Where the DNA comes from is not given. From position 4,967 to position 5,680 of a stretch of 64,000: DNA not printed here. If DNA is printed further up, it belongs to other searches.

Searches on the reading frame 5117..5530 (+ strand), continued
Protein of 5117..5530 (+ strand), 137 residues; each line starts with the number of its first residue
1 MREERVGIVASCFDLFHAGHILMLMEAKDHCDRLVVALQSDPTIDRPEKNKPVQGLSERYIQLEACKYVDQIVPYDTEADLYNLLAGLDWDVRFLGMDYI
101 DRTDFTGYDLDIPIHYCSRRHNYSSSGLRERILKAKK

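Call 90: find_homologous_proteins(query=window:5117-5527:+, max_evalue=1e-10)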
Query window:5117-5527:+ (137 aa): 6948 proteins with E <= 1e-10 among 6954 candidates; the best 120 are listed.
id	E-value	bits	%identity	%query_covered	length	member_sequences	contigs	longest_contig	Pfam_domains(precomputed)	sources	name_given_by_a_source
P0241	1.6e-88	312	100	100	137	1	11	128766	PF01467.33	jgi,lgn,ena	-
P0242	4.3e-88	310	99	100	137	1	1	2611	PF01467.33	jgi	-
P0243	2.3e-87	308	99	100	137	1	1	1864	PF01467.33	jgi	jgi:glycerol-3-phosphate cytidylyltransferase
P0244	3.0e-87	308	99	100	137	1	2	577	PF01467.33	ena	-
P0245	3.0e-87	308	99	100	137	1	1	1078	PF01467.33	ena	-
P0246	3.6e-87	307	99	100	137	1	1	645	PF01467.33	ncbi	-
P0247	7.9e-87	306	98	100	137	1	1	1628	PF01467.33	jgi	jgi:glycerol-3-phosphate cytidylyltransferase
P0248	1.7e-86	305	99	100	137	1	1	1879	PF01467.33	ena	-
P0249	3.3e-86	304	98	100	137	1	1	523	PF01467.33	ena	-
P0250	4.3e-86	304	96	100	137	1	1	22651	PF01467.33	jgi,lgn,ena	jgi:glycerol-3-phosphate cytidylyltransferase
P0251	4.4e-86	304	97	100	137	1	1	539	PF01467.33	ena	-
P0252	4.7e-86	304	96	100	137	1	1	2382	PF01467.33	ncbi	-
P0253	1.6e-85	302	96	100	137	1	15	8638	PF01467.33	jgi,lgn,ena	jgi:glycerol-3-phosphate cytidylyltransferase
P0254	2.6e-85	301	95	100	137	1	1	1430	PF01467.33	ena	-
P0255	3.0e-85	301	96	100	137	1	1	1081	PF01467.33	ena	-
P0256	4.0e-85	301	96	100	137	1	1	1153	PF01467.33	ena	-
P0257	7.7e-85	300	97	100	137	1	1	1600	PF01467.33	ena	-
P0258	8.0e-85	300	95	100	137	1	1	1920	PF01467.33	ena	-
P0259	4.1e-84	298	97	100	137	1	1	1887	PF01467.33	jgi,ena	-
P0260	4.2e-84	297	94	100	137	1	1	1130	PF01467.33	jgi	jgi:glycerol-3-phosphate cytidylyltransferase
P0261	8.9e-84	296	95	100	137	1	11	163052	PF01467.33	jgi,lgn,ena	jgi:glycerol-3-phosphate cytidylyltransferase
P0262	1.1e-83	296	94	100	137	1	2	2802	PF01467.33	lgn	-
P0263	1.2e-83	296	96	100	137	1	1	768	PF01467.33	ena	-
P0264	1.3e-83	296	96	100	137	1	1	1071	PF01467.33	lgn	-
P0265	2.0e-83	295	96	100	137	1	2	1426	PF01467.33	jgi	jgi:glycerol-3-phosphate cytidylyltransferase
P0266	3.1e-83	295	93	100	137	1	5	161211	PF01467.33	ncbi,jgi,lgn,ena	jgi:glycerol-3-phosphate cytidylyltransferase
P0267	3.3e-83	295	93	100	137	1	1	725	PF01467.33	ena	-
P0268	4.3e-83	294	93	100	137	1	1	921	PF01467.33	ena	-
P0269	5.1e-83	294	93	100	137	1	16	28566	PF01467.33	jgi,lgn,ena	jgi:glycerol-3-phosphate cytidylyltransferase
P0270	5.4e-83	294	94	100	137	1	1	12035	PF01467.33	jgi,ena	jgi:glycerol-3-phosphate cytidylyltransferase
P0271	7.3e-83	293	93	100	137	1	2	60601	PF01467.33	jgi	-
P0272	8.6e-83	293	93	100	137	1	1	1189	PF01467.33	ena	-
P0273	1.1e-82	293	95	100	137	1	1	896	PF01467.33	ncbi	-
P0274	1.1e-82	293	95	99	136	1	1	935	PF01467.33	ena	-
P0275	1.3e-82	293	93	100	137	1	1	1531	PF01467.33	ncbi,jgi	jgi:glycerol-3-phosphate cytidylyltransferase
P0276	1.4e-82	293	93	100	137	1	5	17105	PF01467.33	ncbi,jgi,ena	jgi:glycerol-3-phosphate cytidylyltransferase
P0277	1.9e-82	292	93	100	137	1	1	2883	PF01467.33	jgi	jgi:glycerol-3-phosphate cytidylyltransferase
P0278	2.3e-82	292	96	98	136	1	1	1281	PF01467.33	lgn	-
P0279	2.6e-82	292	92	100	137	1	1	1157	PF01467.33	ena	-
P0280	2.8e-82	292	93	100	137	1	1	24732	PF01467.33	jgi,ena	jgi:glycerol-3-phosphate cytidylyltransferase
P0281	3.2e-82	291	92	100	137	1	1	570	PF01467.33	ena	-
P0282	3.6e-82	291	93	100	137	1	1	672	PF01467.33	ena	-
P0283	3.8e-82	291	93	100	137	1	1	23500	PF01467.33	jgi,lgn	jgi:glycerol-3-phosphate cytidylyltransferase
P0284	4.2e-82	291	92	100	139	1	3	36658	PF01467.33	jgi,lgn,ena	jgi:glycerol-3-phosphate cytidylyltransferase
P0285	4.7e-82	291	96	100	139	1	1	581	PF01467.33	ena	-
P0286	5.6e-82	291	93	100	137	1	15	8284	PF01467.33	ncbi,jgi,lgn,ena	jgi:glycerol-3-phosphate cytidylyltransferase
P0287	5.9e-82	291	93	100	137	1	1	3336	PF01467.33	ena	-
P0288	7.6e-82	290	93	100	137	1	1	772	PF01467.33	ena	-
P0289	9.4e-82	290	92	100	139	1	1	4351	PF01467.33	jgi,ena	jgi:glycerol-3-phosphate cytidylyltransferase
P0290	9.7e-82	290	92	100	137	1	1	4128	PF01467.33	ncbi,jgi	jgi:glycerol-3-phosphate cytidylyltransferase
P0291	9.9e-82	290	92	100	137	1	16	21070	PF01467.33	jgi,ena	jgi:glycerol-3-phosphate cytidylyltransferase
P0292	1.0e-81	290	92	100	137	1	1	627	PF01467.33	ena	-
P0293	1.1e-81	290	93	100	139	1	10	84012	PF01467.33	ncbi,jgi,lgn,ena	jgi:glycerol-3-phosphate cytidylyltransferase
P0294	1.1e-81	290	93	100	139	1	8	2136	PF01467.33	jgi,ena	jgi:glycerol-3-phosphate cytidylyltransferase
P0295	1.2e-81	289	92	100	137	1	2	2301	PF01467.33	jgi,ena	jgi:glycerol-3-phosphate cytidylyltransferase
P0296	1.3e-81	289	94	100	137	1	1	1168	PF01467.33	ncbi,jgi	jgi:glycerol-3-phosphate cytidylyltransferase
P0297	1.4e-81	289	91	100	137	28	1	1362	PF01467.33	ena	-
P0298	1.4e-81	289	93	100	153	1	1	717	PF01467.33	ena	-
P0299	1.5e-81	289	92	100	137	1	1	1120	PF01467.33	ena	-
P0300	1.6e-81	289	92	100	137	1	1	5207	PF01467.33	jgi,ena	-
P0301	1.7e-81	289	92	100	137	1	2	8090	PF01467.33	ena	-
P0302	1.9e-81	289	92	100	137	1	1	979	PF01467.33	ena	-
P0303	1.9e-81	289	93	100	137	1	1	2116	PF01467.33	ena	-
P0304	2.4e-81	289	94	98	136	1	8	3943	PF01467.33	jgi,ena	-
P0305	2.8e-81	288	91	100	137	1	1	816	PF01467.33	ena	-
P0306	2.9e-81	288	92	100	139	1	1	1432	PF01467.33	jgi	jgi:glycerol-3-phosphate cytidylyltransferase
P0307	3.6e-81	288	92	100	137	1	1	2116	PF01467.33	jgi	-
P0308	4.6e-81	288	93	100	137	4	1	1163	PF01467.33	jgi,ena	jgi:glycerol-3-phosphate cytidylyltransferase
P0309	4.7e-81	288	91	100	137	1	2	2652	PF01467.33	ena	-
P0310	4.9e-81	288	93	100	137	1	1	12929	PF01467.33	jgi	jgi:glycerol-3-phosphate cytidylyltransferase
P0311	5.1e-81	287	93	100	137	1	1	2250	PF01467.33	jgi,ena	jgi:glycerol-3-phosphate cytidylyltransferase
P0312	6.2e-81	287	93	100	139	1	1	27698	PF01467.33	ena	-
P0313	8.6e-81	287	92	100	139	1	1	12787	PF01467.33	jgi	jgi:glycerol-3-phosphate cytidylyltransferase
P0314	8.6e-81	287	91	100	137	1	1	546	PF01467.33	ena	-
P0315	8.6e-81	287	93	98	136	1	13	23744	PF01467.33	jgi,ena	-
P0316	1.3e-80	286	93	100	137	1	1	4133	PF01467.33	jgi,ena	-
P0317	1.3e-80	286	91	100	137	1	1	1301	PF01467.33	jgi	jgi:glycerol-3-phosphate cytidylyltransferase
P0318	1.7e-80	286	93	100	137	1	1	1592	PF01467.33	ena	-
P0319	2.9e-80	285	91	100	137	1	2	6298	PF01467.33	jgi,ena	jgi:glycerol-3-phosphate cytidylyltransferase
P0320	3.1e-80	285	91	100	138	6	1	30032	PF01467.33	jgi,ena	jgi:glycerol-3-phosphate cytidylyltransferase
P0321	3.5e-80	285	91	100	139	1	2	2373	PF01467.33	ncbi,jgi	jgi:glycerol-3-phosphate cytidylyltransferase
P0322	4.4e-80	284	92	99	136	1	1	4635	PF01467.33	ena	-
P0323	4.6e-80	284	91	100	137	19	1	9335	PF01467.33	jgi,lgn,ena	jgi:glycerol-3-phosphate cytidylyltransferase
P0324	4.8e-80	284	90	100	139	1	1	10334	PF01467.33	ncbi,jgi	jgi:glycerol-3-phosphate cytidylyltransferase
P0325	7.8e-80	284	91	100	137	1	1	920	PF01467.33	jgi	jgi:glycerol-3-phosphate cytidylyltransferase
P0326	8.4e-80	284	91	99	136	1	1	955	PF01467.33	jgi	-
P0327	1.1e-79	283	91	100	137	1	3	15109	PF01467.33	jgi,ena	jgi:glycerol-3-phosphate cytidylyltransferase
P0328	1.1e-79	283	91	100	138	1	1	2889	PF01467.33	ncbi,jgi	jgi:glycerol-3-phosphate cytidylyltransferase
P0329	1.1e-79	283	90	100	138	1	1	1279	PF01467.33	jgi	-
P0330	1.2e-79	283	92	100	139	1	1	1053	PF01467.33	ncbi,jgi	jgi:glycerol-3-phosphate cytidylyltransferase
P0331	1.3e-79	283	91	100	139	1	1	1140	PF01467.33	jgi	jgi:glycerol-3-phosphate cytidylyltransferase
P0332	1.3e-79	283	90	100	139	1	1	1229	PF01467.33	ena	-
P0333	1.3e-79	283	93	98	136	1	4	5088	PF01467.33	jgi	-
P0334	1.4e-79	283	91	99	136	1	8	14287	PF01467.33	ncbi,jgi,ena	jgi:glycerol-3-phosphate cytidylyltransferase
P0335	1.4e-79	283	91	99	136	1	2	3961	PF01467.33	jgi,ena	jgi:glycerol-3-phosphate cytidylyltransferase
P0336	1.5e-79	283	91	99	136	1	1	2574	PF01467.33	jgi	jgi:glycerol-3-phosphate cytidylyltransferase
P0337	1.5e-79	283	90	100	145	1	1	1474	PF01467.33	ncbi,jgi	jgi:glycerol-3-phosphate cytidylyltransferase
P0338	2.0e-79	282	91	100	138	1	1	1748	PF01467.33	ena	-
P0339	2.1e-79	282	92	98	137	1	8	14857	PF01467.33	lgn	-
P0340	2.6e-79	282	90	99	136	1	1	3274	PF01467.33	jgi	jgi:glycerol-3-phosphate cytidylyltransferase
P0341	2.7e-79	282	90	99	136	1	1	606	PF01467.33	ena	-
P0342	3.0e-79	282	92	97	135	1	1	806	PF01467.33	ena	-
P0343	3.5e-79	282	89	100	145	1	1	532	PF01467.33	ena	-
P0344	5.2e-79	281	90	99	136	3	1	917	PF01467.33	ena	-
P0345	6.4e-79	281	91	99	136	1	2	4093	PF01467.33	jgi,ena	jgi:glycerol-3-phosphate cytidylyltransferase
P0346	8.7e-79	280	90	100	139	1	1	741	PF01467.33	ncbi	-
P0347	9.3e-79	280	93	98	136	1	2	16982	PF01467.33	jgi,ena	-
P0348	9.6e-79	280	89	99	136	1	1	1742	PF01467.33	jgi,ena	-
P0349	1.1e-78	280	91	99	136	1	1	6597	PF01467.33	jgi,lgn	jgi:glycerol-3-phosphate cytidylyltransferase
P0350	1.6e-78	279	88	100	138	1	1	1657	PF01467.33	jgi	-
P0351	1.7e-78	279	90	99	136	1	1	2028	PF01467.33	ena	-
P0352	1.8e-78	279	90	99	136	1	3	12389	PF01467.33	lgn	-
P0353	2.1e-78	279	90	100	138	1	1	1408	PF01467.33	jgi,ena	jgi:glycerol-3-phosphate cytidylyltransferase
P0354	2.4e-78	279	90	99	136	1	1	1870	PF01467.33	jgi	jgi:glycerol-3-phosphate cytidylyltransferase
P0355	2.4e-78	279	90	99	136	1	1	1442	PF01467.33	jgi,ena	jgi:glycerol-3-phosphate cytidylyltransferase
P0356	2.5e-78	279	89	99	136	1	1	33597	PF01467.33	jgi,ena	jgi:glycerol-3-phosphate cytidylyltransferase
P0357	3.0e-78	278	88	100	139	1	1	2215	PF01467.33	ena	-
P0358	3.2e-78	278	90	99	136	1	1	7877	PF01467.33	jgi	jgi:glycerol-3-phosphate cytidylyltransferase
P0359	3.3e-78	278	90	99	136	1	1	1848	PF01467.33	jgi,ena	jgi:glycerol-3-phosphate cytidylyltransferase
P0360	4.1e-78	278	91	99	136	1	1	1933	PF01467.33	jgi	-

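Call 92: search_protein_families(library=padloc, proteins=[window:5117-5527:+], max_evalue=0.001)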
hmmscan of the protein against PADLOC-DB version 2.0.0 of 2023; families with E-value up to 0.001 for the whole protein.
window:5117-5527:+ (137 aa): 0 families
